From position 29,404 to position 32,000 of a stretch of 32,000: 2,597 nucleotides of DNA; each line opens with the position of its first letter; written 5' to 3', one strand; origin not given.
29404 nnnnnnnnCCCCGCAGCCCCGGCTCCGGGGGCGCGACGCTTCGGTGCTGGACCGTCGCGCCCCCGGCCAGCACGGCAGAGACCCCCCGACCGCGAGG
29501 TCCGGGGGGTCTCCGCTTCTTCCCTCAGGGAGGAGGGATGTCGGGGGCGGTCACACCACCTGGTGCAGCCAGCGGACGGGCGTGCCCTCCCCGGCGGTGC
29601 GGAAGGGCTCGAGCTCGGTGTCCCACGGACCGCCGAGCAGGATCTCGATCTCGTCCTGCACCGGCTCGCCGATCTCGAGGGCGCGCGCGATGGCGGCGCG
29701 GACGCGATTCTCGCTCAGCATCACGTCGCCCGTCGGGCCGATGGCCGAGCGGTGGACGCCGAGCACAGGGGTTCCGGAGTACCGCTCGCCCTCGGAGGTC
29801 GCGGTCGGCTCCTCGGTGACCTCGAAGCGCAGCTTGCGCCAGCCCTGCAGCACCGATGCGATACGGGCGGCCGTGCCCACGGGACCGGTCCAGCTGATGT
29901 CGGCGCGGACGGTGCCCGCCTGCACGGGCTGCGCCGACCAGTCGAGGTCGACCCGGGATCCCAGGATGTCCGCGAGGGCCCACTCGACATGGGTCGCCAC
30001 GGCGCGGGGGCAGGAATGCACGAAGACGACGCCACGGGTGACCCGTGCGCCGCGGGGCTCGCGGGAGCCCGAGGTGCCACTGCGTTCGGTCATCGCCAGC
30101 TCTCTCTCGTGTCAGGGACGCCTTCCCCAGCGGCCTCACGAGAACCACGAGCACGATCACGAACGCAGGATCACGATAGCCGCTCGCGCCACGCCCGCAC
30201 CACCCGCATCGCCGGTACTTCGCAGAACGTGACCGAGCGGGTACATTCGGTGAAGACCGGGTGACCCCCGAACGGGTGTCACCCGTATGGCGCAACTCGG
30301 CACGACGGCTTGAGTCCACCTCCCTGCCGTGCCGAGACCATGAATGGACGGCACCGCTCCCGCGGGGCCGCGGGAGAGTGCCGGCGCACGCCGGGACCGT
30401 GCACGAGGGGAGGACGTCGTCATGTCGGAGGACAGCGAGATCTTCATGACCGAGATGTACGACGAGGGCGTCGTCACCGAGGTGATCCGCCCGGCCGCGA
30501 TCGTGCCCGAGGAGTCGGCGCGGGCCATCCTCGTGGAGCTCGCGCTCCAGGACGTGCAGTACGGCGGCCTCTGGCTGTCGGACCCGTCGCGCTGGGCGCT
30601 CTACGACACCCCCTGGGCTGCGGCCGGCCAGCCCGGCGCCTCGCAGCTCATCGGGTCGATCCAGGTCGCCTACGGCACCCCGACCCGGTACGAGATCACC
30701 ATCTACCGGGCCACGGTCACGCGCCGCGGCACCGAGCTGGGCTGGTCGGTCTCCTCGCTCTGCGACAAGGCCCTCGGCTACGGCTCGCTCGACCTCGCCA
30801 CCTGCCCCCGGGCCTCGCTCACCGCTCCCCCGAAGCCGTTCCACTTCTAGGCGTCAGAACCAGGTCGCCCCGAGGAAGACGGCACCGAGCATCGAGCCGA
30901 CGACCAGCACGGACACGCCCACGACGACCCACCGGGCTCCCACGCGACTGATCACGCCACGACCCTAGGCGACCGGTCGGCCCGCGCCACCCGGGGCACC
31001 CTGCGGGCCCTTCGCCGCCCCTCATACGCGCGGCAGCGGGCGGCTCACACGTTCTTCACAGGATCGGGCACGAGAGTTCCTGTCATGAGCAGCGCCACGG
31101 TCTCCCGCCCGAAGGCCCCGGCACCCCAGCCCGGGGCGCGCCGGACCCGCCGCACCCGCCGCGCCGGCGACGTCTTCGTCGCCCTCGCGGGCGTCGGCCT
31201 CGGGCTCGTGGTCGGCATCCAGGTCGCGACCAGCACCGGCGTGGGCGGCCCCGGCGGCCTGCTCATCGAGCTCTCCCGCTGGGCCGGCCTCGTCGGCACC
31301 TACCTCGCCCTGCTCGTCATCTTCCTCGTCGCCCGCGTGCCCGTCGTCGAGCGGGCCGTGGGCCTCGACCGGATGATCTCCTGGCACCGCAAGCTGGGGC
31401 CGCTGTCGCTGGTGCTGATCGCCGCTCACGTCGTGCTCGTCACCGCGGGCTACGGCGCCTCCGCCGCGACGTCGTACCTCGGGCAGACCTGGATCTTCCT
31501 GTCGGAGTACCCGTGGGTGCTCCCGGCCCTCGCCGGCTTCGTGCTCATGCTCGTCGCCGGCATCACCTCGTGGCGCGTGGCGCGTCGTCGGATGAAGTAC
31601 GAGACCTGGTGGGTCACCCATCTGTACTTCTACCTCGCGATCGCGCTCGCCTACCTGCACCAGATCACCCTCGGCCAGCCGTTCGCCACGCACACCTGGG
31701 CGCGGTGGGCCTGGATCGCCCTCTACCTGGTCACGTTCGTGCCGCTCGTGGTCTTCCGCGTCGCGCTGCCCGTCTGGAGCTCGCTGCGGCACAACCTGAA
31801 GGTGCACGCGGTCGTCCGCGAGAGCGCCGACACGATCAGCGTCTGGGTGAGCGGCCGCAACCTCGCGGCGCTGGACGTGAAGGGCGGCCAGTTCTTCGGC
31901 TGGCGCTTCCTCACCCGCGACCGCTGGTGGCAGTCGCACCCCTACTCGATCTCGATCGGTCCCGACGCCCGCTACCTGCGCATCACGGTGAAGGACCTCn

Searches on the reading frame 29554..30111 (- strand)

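Call 69: search_protein_families(library=pfam, proteins=[window:29554-30111:-], max_evalue=0.001)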
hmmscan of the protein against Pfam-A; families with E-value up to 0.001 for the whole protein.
window:29554-30111:- (186 aa): 1 family
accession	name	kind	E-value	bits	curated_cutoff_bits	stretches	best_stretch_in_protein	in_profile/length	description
PF11343.13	DUF3145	-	7.3e-64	214.5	25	1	28-184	1-156/156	Protein of unknown function (DUF3145)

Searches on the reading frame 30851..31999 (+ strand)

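Call 69: search_protein_families(library=pfam, proteins=[window:30851-31999:+], max_evalue=0.001)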
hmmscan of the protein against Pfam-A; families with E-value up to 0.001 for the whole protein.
window:30851-31999:+ (383 aa): 1 family
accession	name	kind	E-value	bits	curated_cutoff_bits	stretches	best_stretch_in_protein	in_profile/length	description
PF01794.25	Ferric_reduct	-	1.2e-17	64.5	28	1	145-267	1-120/121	Ferric reductase like transmembrane component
